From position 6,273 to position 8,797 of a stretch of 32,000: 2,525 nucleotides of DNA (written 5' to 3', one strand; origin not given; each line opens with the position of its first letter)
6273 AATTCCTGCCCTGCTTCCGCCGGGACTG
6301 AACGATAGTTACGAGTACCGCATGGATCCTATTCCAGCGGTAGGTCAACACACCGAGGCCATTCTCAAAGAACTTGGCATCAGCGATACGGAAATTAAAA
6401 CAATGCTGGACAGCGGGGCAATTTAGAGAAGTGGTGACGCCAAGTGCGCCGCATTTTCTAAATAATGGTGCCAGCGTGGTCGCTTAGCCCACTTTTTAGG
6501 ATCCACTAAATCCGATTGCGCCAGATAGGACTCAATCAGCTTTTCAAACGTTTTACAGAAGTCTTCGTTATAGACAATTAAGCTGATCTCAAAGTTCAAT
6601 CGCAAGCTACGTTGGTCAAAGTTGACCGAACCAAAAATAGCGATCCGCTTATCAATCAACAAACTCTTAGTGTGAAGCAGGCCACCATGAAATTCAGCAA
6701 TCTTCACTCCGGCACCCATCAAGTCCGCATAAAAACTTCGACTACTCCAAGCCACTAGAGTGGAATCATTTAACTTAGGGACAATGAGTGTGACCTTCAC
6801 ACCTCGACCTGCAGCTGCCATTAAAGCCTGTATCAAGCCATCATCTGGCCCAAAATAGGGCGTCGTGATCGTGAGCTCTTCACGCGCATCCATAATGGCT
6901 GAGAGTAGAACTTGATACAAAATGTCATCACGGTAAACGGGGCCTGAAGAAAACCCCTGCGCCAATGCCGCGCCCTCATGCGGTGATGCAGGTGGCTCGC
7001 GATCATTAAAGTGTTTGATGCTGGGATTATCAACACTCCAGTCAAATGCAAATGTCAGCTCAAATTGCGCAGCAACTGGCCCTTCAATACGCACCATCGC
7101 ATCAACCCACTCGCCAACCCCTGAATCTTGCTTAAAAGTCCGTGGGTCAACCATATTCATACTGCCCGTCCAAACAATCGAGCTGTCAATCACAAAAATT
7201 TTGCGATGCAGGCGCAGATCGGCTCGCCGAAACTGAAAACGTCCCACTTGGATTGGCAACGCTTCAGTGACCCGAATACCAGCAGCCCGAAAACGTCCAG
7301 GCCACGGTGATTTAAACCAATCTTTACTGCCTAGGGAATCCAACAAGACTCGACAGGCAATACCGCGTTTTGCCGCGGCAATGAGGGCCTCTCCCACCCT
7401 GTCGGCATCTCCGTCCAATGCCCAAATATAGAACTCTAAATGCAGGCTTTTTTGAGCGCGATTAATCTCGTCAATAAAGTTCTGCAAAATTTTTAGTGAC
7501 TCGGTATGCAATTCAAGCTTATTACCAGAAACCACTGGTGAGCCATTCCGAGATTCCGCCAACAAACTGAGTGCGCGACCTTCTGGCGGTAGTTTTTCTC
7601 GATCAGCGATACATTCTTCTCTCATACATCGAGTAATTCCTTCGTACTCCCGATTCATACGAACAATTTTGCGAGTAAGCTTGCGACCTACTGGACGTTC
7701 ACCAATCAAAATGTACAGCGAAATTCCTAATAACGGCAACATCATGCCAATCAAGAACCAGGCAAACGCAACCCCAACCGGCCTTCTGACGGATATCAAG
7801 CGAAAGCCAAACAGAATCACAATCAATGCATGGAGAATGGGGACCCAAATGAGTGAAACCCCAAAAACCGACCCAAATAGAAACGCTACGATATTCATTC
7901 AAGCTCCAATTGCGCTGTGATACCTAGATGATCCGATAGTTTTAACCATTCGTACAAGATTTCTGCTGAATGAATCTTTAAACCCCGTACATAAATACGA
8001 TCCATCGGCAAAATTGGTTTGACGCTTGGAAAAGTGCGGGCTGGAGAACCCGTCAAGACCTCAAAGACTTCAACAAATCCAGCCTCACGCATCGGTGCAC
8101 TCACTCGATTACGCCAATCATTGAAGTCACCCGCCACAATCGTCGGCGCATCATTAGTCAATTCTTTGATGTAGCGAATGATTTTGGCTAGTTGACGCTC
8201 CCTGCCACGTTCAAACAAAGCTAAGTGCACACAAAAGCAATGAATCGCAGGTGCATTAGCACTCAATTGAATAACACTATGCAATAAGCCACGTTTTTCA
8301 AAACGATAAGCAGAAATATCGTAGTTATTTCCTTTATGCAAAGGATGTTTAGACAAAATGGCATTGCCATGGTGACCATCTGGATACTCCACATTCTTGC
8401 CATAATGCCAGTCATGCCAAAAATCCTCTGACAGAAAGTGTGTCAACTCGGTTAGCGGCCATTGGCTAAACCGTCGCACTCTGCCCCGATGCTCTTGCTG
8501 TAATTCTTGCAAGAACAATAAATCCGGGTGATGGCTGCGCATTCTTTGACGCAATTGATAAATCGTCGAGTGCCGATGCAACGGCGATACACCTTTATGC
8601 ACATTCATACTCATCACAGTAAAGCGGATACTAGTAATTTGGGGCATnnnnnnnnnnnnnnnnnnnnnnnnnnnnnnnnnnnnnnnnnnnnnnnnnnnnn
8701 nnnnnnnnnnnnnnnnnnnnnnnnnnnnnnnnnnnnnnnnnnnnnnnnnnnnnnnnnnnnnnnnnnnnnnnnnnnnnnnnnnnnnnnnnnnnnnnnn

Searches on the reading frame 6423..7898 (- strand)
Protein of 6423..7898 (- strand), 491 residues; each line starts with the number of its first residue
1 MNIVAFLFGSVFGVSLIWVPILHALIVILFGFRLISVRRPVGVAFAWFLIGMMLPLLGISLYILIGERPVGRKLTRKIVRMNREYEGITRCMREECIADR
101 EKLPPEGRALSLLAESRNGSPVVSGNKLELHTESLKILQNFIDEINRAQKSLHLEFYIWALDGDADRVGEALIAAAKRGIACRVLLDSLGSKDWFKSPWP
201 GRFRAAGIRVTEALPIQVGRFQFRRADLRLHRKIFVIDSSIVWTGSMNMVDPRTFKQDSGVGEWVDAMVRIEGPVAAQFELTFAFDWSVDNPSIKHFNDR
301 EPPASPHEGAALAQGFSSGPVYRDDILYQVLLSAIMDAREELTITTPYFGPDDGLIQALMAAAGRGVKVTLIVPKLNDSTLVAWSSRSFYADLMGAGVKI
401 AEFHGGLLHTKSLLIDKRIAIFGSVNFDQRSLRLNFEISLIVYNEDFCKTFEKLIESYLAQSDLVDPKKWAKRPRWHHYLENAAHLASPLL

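Call 35: search_protein_families(library=pfam, proteins=[window:6423-7898:-], max_evalue=0.00001)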
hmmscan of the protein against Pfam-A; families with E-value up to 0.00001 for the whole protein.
window:6423-7898:- (491 aa): 2 families
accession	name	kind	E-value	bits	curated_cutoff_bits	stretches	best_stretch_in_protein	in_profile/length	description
PF13091.12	PLDc_2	-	1.1e-45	155.2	27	2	331-457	1-130/132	PLD-like domain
PF00614.28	PLDc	-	3e-12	46.4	21.9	0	227-253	2-28/28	Phospholipase D Active site motif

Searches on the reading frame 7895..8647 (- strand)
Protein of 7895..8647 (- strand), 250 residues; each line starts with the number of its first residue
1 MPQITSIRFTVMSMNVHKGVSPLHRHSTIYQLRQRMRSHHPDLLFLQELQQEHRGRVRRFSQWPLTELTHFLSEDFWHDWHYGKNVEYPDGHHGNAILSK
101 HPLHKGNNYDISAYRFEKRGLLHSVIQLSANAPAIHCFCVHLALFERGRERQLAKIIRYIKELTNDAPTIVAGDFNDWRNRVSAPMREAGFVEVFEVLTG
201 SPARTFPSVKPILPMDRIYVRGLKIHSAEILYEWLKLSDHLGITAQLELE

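Call 35: search_protein_families(library=pfam, proteins=[window:7895-8647:-], max_evalue=0.00001)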
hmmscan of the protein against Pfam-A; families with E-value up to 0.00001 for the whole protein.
window:7895-8647:- (250 aa): 1 family
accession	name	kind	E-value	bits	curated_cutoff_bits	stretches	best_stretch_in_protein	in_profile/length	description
PF03372.29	Exo_endo_phos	-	6.6e-18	65.7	24.5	1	12-240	1-225/225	Endonuclease/Exonuclease/phosphatase family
